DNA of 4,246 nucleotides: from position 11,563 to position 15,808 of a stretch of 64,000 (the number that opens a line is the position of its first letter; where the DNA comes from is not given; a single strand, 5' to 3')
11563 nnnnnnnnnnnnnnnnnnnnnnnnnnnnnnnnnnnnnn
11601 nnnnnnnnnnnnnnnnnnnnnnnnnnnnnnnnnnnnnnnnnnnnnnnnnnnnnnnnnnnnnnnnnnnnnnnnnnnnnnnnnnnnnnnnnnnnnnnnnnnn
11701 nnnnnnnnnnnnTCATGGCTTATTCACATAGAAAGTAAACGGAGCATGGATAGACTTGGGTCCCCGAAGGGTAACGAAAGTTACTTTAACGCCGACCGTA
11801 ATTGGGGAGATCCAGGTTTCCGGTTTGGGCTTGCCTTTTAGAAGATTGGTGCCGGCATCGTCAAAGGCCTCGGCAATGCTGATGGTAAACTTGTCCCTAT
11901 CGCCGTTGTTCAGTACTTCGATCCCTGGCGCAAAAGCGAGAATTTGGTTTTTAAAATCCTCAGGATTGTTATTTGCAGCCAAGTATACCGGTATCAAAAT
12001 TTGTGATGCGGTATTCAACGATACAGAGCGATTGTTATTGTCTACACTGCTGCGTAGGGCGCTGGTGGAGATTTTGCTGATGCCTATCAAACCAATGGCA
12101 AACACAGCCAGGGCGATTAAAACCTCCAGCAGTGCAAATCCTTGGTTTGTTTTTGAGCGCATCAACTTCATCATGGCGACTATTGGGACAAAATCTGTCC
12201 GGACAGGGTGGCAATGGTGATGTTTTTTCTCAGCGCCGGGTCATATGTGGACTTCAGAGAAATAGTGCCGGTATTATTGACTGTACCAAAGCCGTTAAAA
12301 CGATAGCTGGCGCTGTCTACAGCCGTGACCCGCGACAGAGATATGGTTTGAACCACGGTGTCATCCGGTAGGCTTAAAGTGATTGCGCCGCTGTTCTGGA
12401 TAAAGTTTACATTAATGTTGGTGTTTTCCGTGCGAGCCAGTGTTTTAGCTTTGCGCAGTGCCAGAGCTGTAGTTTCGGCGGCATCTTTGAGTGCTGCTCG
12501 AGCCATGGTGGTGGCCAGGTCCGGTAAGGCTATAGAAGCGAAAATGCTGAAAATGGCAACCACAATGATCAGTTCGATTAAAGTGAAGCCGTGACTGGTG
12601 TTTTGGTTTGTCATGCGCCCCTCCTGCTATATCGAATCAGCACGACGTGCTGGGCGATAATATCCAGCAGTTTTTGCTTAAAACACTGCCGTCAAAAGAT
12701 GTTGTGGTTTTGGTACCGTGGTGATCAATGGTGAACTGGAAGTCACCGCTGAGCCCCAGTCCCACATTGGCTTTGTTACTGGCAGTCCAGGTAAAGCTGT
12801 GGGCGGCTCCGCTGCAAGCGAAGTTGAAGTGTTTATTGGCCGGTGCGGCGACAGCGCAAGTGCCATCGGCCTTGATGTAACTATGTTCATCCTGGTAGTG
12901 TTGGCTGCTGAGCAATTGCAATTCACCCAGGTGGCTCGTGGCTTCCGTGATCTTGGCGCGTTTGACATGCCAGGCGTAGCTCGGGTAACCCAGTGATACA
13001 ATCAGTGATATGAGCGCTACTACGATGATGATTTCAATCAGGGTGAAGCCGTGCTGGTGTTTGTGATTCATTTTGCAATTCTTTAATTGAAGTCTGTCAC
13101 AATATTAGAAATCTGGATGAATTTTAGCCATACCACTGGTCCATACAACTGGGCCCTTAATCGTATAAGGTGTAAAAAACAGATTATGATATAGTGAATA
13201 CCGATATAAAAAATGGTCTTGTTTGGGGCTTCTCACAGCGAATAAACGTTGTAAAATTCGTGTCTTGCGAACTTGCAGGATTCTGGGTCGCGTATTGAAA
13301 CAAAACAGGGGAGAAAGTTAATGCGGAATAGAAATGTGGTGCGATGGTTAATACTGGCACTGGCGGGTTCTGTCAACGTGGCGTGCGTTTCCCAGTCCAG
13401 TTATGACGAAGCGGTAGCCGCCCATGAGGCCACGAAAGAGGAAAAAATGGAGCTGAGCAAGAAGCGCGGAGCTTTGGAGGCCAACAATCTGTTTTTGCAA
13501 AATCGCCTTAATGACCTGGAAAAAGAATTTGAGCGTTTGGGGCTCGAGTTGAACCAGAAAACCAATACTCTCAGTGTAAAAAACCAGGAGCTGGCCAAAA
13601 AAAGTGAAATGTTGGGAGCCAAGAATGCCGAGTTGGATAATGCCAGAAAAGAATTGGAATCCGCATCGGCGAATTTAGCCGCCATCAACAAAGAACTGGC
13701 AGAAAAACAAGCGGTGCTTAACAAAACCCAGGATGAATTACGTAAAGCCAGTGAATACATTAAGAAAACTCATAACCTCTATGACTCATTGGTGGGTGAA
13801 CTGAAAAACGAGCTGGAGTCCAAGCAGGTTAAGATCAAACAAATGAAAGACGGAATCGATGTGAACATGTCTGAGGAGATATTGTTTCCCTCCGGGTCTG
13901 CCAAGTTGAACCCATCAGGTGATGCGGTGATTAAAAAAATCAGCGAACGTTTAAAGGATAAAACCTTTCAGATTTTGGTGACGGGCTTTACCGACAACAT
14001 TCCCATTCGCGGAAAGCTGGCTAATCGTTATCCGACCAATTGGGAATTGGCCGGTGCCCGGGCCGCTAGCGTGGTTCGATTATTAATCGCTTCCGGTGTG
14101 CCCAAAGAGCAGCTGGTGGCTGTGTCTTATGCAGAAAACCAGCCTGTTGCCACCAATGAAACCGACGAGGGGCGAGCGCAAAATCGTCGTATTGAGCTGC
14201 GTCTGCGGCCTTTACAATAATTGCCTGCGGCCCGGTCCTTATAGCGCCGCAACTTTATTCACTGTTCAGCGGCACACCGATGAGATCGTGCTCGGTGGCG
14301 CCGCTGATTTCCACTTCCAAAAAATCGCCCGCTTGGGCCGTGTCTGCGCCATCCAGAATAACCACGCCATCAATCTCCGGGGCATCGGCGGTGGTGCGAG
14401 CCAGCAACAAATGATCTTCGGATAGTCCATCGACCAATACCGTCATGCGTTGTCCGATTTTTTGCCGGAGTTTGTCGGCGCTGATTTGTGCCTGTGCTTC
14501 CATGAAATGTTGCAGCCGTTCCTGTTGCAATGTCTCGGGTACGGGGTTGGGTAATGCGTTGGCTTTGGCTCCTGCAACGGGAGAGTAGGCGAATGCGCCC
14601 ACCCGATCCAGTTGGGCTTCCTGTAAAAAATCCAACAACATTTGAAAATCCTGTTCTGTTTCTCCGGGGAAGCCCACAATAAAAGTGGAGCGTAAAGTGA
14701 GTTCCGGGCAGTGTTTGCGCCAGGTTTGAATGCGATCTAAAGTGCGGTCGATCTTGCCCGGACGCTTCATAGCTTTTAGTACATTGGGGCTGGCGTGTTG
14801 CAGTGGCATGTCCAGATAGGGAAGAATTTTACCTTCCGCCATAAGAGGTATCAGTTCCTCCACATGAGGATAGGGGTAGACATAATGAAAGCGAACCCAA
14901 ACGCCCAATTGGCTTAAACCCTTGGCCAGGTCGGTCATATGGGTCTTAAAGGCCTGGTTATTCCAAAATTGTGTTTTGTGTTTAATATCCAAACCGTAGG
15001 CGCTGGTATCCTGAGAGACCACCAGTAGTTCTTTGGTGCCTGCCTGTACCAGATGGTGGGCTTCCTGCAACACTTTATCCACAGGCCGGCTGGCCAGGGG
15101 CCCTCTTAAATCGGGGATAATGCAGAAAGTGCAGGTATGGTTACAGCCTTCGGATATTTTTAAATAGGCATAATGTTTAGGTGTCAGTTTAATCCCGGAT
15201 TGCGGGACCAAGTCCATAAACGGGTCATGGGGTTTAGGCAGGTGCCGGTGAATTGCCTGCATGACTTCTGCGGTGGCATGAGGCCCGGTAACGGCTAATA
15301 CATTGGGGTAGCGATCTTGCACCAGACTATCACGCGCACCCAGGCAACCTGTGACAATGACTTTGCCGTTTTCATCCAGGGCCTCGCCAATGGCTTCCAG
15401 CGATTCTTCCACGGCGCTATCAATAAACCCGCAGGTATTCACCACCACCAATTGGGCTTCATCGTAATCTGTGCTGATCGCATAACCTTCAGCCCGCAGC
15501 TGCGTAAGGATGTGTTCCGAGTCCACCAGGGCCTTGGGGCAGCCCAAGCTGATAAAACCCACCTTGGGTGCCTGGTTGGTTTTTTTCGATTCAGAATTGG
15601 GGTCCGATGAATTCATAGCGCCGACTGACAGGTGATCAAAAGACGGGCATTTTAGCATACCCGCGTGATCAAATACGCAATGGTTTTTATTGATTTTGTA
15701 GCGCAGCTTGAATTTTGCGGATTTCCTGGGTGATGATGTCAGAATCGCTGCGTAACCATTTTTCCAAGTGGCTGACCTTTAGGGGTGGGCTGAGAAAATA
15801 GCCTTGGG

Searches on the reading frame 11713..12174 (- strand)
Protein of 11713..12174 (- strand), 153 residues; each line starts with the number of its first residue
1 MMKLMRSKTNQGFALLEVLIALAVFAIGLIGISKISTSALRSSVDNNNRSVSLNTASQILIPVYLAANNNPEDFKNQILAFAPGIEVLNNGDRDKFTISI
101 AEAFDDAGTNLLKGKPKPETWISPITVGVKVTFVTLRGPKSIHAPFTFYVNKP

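Call 49: search_protein_families(library=pfam, proteins=[window:11713-12174:-], max_evalue=0.00001)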
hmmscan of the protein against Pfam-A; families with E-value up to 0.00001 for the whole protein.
window:11713-12174:- (153 aa): 1 family
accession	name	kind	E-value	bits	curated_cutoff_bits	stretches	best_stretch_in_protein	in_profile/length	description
PF07963.17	N_methyl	-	1e-06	28.5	21.2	1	8-32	2-26/27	Prokaryotic N-terminal methylation motif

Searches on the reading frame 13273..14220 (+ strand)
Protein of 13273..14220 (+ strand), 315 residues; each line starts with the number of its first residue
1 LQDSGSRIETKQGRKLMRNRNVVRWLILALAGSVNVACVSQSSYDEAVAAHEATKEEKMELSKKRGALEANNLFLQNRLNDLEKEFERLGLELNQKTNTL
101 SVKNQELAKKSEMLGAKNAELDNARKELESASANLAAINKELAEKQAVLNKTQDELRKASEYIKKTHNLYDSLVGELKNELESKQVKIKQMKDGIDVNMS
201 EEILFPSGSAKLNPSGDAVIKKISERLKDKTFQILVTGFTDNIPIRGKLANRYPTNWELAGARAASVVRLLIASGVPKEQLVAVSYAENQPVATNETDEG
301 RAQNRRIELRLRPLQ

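Call 49: search_protein_families(library=pfam, proteins=[window:13273-14220:+], max_evalue=0.00001)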
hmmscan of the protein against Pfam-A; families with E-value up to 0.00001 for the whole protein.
window:13273-14220:+ (315 aa): 1 family
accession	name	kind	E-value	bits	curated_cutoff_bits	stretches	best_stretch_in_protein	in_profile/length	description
PF00691.25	OmpA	-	8.9e-21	74.5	27.2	1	204-305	1-98/98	OmpA family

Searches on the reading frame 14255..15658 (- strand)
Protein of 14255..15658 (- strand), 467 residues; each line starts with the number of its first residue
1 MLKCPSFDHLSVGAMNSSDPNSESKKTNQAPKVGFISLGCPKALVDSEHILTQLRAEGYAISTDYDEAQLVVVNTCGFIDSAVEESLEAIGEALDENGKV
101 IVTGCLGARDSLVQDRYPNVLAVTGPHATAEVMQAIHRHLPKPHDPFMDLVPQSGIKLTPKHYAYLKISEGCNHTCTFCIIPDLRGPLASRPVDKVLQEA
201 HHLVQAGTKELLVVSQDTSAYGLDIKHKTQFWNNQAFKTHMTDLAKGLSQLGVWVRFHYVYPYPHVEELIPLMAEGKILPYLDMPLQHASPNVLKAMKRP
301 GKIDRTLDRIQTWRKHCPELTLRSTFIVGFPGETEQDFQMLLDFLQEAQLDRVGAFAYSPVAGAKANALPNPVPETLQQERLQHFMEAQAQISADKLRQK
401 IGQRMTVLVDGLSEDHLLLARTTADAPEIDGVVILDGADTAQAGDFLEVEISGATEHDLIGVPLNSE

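Call 49: search_protein_families(library=pfam, proteins=[window:14255-15658:-], max_evalue=0.00001)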
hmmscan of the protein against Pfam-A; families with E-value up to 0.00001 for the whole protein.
window:14255-15658:- (467 aa): 4 families
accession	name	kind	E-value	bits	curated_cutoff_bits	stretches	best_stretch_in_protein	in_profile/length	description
PF04055.27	Radical_SAM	-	7.9e-25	88.4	29.5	1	167-345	2-166/166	Radical SAM superfamily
PF18693.7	TRAM_2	-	2.3e-19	69.8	27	1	401-462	1-61/63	TRAM domain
PF00919.26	UPF0004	-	6.1e-19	68.3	27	1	32-111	1-83/98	Uncharacterized protein family UPF0004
PF01938.26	TRAM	-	3.5e-06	27.2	21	1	398-462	1-59/61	TRAM domain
